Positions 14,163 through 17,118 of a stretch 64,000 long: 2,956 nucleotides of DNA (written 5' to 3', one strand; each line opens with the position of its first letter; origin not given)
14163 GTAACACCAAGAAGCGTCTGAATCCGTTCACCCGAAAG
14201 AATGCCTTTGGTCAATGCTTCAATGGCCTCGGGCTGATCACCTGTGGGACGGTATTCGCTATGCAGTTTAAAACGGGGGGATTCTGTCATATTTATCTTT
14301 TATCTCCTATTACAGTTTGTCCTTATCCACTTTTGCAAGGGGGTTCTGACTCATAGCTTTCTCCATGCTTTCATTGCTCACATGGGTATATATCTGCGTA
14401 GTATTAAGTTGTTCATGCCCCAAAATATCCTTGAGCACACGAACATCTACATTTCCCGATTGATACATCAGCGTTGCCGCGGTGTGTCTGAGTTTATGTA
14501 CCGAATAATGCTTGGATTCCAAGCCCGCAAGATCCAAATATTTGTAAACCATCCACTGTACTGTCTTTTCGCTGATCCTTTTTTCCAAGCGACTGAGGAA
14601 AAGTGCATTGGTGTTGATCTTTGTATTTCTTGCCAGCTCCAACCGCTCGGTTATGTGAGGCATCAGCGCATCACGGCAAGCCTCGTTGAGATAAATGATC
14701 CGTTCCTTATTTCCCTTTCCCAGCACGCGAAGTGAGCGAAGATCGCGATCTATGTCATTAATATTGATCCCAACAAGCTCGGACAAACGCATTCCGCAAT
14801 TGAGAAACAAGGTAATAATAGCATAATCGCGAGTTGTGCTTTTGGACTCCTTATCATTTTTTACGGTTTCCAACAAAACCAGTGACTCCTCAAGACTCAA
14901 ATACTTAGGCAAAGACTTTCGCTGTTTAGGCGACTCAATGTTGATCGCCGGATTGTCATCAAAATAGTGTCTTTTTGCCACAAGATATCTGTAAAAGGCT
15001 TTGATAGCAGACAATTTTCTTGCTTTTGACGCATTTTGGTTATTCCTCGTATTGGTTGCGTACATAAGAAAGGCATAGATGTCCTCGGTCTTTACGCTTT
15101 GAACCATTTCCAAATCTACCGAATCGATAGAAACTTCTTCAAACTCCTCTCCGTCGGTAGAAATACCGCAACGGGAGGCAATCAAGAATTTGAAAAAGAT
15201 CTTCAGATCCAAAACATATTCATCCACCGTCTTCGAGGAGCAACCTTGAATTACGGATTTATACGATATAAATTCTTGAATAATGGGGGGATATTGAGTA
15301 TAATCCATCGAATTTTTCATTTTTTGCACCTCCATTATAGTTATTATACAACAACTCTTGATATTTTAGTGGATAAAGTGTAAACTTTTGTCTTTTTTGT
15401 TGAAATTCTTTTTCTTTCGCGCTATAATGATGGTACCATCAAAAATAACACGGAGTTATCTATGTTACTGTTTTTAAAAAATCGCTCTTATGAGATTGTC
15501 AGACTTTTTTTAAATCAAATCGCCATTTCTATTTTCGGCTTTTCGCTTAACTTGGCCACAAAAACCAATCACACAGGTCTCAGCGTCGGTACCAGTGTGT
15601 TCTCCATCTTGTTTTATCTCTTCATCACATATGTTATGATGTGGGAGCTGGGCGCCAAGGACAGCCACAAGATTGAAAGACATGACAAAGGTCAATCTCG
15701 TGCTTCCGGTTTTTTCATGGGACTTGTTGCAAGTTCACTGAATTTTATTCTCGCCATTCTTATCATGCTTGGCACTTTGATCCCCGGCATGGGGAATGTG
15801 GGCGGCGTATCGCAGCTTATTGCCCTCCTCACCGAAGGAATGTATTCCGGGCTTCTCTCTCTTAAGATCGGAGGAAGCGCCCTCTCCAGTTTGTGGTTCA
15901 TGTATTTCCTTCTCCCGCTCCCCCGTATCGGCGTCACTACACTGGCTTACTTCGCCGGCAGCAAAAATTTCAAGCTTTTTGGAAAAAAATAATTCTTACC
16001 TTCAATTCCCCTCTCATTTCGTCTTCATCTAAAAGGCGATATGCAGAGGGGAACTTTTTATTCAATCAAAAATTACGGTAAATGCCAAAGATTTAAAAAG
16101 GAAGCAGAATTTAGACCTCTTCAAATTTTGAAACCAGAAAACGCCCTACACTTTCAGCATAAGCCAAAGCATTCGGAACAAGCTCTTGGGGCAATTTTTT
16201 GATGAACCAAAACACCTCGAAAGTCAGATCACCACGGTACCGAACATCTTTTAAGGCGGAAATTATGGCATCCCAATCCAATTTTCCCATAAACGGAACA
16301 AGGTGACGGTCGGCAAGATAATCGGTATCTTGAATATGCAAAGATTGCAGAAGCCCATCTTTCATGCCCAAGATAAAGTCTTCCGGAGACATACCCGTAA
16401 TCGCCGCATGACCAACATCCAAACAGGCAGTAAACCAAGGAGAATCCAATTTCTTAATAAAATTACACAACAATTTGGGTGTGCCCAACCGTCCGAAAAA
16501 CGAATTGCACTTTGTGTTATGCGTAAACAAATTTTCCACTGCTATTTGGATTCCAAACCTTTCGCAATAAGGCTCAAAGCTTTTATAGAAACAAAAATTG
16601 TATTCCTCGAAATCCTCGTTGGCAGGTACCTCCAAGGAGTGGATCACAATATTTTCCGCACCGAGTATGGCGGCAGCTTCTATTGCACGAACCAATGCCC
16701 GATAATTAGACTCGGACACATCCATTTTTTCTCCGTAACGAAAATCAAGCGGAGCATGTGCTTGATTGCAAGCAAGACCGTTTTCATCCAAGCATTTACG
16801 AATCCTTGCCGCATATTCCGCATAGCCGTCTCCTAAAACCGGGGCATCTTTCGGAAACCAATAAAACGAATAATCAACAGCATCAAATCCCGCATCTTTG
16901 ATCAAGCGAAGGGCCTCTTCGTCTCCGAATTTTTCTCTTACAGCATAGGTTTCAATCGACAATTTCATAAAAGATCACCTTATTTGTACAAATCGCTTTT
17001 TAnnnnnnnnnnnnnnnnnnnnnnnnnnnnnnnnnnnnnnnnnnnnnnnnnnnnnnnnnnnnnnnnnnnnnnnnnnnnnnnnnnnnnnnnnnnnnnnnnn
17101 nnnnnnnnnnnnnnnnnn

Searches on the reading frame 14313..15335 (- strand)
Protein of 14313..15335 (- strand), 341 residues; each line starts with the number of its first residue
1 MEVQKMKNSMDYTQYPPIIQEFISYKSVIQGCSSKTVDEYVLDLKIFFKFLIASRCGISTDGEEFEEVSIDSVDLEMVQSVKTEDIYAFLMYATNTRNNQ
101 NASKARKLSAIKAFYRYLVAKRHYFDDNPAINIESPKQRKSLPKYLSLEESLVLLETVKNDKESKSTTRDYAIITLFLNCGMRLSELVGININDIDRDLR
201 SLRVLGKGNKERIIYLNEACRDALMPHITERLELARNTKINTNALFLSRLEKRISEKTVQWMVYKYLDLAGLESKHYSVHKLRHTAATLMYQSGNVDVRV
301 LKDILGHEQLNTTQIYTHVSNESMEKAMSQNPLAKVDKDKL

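Call 3: search_protein_families(library=pfam, proteins=[window:14313-15335:-], max_evalue=0.1)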
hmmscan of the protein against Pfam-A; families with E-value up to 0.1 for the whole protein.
window:14313-15335:- (341 aa): 3 families
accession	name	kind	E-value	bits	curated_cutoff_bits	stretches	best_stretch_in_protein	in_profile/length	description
PF00589.27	Phage_integrase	-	1e-36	126.7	27.1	1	149-321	6-170/172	Phage integrase family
PF02899.23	Phage_int_SAM_1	-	2.9e-11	43.9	22.3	2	75-121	37-82/83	Phage integrase, N-terminal SAM-like domain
PF13495.12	Phage_int_SAM_4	-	3.4e-07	31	27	1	19-120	2-80/85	Phage integrase, N-terminal SAM-like domain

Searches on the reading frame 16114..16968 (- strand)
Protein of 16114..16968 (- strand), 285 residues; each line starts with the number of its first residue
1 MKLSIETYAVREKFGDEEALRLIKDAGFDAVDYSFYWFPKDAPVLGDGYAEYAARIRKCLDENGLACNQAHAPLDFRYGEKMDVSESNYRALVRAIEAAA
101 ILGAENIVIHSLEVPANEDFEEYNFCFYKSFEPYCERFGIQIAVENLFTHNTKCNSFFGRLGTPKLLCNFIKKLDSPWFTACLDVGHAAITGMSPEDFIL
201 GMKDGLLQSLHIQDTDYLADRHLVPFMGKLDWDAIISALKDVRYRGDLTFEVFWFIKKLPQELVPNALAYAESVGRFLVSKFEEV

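Call 3: search_protein_families(library=pfam, proteins=[window:16114-16968:-], max_evalue=0.1)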
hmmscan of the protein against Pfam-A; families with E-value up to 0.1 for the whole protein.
window:16114-16968:- (285 aa): 2 families
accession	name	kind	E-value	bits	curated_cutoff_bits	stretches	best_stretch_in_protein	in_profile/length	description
PF01261.30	AP_endonuc_2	-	1.5e-30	107.2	31.1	1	20-265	1-234/249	Xylose isomerase-like TIM barrel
PF13456.12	RVT_3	-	0.047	14.1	21.6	1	61-110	21-66/123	Reverse transcriptase-like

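Call 4: search_protein_families(library=ncbifam, proteins=[window:16114-16968:-], max_evalue=0.1)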
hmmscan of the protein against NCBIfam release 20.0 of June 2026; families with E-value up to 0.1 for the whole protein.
window:16114-16968:- (285 aa): 9 families
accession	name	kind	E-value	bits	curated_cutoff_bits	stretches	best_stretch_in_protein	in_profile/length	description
NF041277.1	coba_remo_CbiR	equivalog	1.9e-12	47.3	105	1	54-253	49-235/249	cobamide remodeling phosphodiesterase CbiR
NF009689.0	PRK13210.1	subfamily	3.2e-07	29.8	200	1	5-257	8-260/286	L-ribulose-5-phosphate 3-epimerase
NF009688.0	PRK13209.1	subfamily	1.3e-06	27.6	317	1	5-278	12-273/286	L-ribulose-5-phosphate 3-epimerase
NF051856.1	PsicseEpim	equivalog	3.8e-06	26.9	300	1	163-253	162-246/287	D-psicose 3-epimerase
TIGR00542.1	hxl6Piso_put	equivalog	1.4e-05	24.5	272.15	1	3-253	5-250/279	L-ribulose-5-phosphate 3-epimerase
NF007360.0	PRK09856.1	equivalog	3.2e-05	23.6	305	1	130-253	133-249/276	fructoselysine 3-epimerase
NF041099.2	keto_glucon_epim_IolO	equivalog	3.4e-05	23.3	300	1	83-252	86-246/269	5-keto-L-gluconate epimerase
NF002198.0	PRK01060.1-3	equivalog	0.0028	17.3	244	1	90-235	78-221/253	deoxyribonuclease IV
NF040651.2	MtaB_Meth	equivalog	0.044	12.5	720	1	55-112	106-164/460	methanol--corrinoid protein co-methyltransferase MtaB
